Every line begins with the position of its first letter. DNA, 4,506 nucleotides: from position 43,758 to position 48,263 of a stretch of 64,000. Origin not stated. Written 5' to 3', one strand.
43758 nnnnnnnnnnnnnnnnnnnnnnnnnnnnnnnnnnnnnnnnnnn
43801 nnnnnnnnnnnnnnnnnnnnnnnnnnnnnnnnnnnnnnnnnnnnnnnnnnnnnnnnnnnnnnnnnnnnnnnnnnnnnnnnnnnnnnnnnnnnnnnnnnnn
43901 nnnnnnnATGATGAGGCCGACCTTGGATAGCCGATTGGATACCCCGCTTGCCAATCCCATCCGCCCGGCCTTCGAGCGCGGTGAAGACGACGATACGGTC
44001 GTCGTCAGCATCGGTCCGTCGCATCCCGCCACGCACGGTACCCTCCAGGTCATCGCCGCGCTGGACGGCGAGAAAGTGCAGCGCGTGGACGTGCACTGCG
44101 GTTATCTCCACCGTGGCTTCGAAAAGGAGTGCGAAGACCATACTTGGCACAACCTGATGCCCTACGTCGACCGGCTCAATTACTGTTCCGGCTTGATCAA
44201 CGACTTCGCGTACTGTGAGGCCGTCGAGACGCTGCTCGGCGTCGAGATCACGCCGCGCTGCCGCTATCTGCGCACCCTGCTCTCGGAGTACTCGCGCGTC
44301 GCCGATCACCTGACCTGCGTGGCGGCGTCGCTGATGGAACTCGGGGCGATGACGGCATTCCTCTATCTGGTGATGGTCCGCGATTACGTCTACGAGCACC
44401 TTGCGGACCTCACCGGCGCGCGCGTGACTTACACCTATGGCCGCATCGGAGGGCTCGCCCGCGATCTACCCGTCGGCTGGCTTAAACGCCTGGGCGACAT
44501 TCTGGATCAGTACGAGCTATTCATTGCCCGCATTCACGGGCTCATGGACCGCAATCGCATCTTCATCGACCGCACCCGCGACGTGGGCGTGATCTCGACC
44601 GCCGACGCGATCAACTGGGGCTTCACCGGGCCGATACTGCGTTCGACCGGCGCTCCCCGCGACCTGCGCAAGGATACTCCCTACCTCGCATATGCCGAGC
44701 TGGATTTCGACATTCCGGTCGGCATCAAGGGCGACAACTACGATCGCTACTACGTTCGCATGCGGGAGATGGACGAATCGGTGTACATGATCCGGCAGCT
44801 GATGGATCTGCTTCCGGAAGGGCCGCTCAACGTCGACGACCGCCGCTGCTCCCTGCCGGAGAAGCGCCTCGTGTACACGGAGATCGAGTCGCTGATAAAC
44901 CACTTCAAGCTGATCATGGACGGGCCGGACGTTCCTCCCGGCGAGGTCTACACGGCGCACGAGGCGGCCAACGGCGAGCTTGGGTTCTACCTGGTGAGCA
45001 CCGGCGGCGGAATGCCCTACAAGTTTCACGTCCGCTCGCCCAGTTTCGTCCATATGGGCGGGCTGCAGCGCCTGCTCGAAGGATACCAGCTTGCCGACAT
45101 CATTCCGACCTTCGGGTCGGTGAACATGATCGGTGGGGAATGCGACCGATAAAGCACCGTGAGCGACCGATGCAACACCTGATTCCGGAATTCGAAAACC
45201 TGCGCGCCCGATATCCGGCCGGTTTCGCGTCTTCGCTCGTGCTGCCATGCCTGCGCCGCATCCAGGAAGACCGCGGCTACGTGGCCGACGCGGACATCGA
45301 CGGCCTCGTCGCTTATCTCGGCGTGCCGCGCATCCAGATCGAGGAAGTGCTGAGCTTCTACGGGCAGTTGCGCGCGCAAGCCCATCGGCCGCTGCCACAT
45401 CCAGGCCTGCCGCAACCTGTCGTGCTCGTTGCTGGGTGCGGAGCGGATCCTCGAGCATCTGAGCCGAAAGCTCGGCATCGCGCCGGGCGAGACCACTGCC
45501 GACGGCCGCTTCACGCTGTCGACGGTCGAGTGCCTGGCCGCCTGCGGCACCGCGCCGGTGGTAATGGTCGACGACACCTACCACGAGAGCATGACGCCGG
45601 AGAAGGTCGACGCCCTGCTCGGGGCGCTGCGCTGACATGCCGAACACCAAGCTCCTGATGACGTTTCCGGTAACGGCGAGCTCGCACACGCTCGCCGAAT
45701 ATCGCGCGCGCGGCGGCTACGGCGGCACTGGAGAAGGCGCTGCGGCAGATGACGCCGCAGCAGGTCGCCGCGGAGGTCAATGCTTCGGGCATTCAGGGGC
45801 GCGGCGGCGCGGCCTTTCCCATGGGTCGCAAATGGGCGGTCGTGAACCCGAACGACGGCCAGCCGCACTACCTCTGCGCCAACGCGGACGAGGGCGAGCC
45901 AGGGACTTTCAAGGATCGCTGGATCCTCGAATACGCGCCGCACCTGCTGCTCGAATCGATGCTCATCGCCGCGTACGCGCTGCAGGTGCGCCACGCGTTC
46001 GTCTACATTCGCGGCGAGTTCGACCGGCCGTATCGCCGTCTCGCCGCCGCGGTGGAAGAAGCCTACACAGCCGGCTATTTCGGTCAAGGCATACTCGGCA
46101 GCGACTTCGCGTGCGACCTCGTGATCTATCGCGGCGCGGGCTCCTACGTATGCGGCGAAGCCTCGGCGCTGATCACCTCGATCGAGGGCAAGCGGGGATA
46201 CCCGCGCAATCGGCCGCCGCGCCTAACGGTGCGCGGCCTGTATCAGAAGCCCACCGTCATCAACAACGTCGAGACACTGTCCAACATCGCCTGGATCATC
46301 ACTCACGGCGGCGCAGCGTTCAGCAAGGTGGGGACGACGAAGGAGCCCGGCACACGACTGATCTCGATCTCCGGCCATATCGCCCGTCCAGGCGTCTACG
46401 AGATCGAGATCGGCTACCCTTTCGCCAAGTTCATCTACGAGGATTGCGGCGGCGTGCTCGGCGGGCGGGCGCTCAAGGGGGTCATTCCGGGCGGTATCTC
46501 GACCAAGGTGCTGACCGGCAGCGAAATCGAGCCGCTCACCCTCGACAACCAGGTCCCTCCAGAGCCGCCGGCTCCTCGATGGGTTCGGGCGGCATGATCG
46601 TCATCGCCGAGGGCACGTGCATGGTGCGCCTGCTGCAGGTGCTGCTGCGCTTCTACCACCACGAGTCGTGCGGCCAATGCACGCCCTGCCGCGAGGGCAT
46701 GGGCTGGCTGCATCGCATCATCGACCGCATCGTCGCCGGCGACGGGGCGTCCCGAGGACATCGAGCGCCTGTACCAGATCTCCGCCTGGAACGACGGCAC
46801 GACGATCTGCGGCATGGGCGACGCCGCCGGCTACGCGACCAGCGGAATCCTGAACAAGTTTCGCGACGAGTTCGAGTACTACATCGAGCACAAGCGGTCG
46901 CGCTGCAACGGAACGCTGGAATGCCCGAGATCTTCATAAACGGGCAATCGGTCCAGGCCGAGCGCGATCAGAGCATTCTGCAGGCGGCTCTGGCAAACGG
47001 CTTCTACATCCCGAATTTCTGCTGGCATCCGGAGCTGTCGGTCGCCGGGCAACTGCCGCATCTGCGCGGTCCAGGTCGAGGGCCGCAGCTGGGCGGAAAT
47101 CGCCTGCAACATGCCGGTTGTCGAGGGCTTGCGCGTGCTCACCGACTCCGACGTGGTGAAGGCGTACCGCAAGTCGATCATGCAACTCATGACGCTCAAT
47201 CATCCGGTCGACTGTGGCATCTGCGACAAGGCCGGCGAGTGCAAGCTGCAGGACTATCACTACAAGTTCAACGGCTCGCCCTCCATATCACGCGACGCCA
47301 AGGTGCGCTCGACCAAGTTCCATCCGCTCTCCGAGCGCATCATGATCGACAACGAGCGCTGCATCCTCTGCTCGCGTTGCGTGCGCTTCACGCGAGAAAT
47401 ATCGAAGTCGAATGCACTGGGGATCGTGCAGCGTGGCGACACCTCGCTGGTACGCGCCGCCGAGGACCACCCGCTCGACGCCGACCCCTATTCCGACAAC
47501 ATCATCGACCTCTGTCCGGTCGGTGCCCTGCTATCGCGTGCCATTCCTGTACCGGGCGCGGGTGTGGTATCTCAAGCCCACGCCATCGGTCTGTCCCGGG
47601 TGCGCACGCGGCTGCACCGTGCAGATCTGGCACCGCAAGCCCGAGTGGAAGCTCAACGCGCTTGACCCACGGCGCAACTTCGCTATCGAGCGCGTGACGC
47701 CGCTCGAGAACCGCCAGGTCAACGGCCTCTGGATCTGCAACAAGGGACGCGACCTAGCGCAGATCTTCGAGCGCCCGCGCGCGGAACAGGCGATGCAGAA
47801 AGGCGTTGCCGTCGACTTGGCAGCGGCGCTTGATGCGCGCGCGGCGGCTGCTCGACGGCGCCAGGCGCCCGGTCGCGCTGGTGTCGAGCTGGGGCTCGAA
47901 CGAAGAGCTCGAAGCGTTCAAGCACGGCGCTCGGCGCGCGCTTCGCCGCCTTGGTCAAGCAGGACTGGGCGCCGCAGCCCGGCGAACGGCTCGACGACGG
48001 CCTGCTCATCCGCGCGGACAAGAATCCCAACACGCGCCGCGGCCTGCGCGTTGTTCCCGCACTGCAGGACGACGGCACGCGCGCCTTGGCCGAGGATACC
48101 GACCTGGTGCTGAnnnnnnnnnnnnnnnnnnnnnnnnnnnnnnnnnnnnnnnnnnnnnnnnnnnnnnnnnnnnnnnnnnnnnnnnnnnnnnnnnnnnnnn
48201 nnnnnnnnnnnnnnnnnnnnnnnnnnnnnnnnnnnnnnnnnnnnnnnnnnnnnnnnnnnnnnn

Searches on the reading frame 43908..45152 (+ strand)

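Call 70: search_protein_families(library=pfam, proteins=[window:43908-45152:+], max_evalue=0.00001)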
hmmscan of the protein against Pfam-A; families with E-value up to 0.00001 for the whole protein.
window:43908-45152:+ (414 aa): 1 family
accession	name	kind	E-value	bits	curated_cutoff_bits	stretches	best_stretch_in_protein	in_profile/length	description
PF00346.24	Complex1_49kDa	-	2.6e-102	342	24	1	145-414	2-271/271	Respiratory-chain NADH dehydrogenase, 49 Kd subunit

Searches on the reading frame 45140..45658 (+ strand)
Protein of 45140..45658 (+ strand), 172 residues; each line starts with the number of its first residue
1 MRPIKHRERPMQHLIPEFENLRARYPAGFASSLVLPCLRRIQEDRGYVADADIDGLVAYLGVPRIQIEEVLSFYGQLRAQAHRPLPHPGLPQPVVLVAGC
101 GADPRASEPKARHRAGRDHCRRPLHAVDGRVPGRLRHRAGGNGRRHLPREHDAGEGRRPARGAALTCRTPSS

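Call 71: search_protein_families(library=pfam, proteins=[window:45140-45658:+], max_evalue=0.001)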
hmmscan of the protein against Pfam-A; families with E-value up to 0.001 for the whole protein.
window:45140-45658:+ (172 aa): 1 family
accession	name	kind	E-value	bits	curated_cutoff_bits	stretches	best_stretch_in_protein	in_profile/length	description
PF01257.25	2Fe-2S_thioredx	-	5.7e-08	33.2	24.8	1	21-80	4-61/145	Thioredoxin-like [2Fe-2S] ferredoxin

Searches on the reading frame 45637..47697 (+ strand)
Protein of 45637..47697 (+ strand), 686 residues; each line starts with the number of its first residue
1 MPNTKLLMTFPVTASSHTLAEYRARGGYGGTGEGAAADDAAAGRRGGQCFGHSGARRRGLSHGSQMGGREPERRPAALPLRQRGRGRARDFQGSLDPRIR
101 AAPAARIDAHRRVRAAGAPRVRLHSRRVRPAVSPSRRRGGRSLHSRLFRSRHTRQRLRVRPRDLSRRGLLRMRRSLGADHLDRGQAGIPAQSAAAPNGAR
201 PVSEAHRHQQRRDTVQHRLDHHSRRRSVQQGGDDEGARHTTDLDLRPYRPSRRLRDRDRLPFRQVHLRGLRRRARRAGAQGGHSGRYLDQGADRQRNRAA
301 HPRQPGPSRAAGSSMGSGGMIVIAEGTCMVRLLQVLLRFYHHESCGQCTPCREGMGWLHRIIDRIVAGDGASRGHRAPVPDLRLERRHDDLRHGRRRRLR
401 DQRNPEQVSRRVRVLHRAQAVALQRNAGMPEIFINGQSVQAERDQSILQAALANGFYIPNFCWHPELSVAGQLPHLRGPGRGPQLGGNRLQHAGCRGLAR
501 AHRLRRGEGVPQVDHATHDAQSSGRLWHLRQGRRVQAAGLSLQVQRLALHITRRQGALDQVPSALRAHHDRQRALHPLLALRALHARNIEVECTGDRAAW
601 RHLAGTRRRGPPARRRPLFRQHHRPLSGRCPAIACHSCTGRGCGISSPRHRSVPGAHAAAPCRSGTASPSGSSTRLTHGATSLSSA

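Call 70: search_protein_families(library=pfam, proteins=[window:45637-47697:+], max_evalue=0.00001)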
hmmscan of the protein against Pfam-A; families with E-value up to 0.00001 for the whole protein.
window:45637-47697:+ (686 aa): 1 family
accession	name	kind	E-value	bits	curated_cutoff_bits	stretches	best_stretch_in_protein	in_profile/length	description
PF10589.14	NADH_4Fe-4S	-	3.7e-15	56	23.5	1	333-371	3-41/85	NADH-ubiquinone oxidoreductase-F iron-sulfur binding region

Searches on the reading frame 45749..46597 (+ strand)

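Call 71: search_protein_families(library=pfam, proteins=[window:45749-46597:+], max_evalue=0.001)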
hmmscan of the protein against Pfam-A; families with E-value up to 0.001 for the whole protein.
window:45749-46597:+ (282 aa): 3 families
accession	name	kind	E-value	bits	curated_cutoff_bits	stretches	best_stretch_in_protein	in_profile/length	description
PF01512.22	Complex1_51K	-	1.6e-40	138.9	31.2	1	10-181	1-149/150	Nuo51 FMN-binding domain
PF22461.2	SLBB_2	-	2.8e-07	31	27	1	204-267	2-67/79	SLBB domain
PF10531.15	SLBB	-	1.7e-05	24.9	27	1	205-240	2-37/55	SLBB domain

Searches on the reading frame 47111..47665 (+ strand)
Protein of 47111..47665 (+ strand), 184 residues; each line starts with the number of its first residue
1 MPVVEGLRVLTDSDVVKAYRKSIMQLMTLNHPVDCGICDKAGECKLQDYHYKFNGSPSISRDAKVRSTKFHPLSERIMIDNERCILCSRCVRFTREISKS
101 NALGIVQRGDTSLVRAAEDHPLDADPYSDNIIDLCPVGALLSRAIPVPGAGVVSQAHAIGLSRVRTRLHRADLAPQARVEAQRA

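Call 71: search_protein_families(library=pfam, proteins=[window:47111-47665:+], max_evalue=0.001)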
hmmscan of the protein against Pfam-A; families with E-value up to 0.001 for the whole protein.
window:47111-47665:+ (184 aa): 2 families
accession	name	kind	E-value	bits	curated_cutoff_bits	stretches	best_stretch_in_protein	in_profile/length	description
PF22117.2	Fer4_Nqo3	-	1.6e-20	73.5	27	1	76-140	3-66/67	NADH-quinone oxidoreductase subunit 3, ferredoxin-like domain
PF10588.14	NADH-G_4Fe-4S_3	-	8.8e-15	54.4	27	1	20-54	1-35/40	NADH-ubiquinone oxidoreductase-G iron-sulfur binding region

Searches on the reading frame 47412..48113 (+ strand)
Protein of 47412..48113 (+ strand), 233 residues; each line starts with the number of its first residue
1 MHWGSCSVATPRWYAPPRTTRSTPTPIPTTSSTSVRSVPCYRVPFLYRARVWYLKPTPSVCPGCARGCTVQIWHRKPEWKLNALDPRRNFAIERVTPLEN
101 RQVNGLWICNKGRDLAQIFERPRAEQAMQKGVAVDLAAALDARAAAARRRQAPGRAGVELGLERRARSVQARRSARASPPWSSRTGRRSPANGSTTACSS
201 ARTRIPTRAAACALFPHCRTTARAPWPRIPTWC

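Call 71: search_protein_families(library=pfam, proteins=[window:47412-48113:+], max_evalue=0.001)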
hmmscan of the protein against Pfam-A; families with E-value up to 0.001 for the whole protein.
window:47412-48113:+ (233 aa): 1 family
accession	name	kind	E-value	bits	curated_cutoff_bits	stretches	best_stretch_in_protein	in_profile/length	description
PF04879.21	Molybdop_Fe4S4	-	4e-07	30.3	22.7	1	55-118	2-52/55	Molybdopterin oxidoreductase Fe4S4 domain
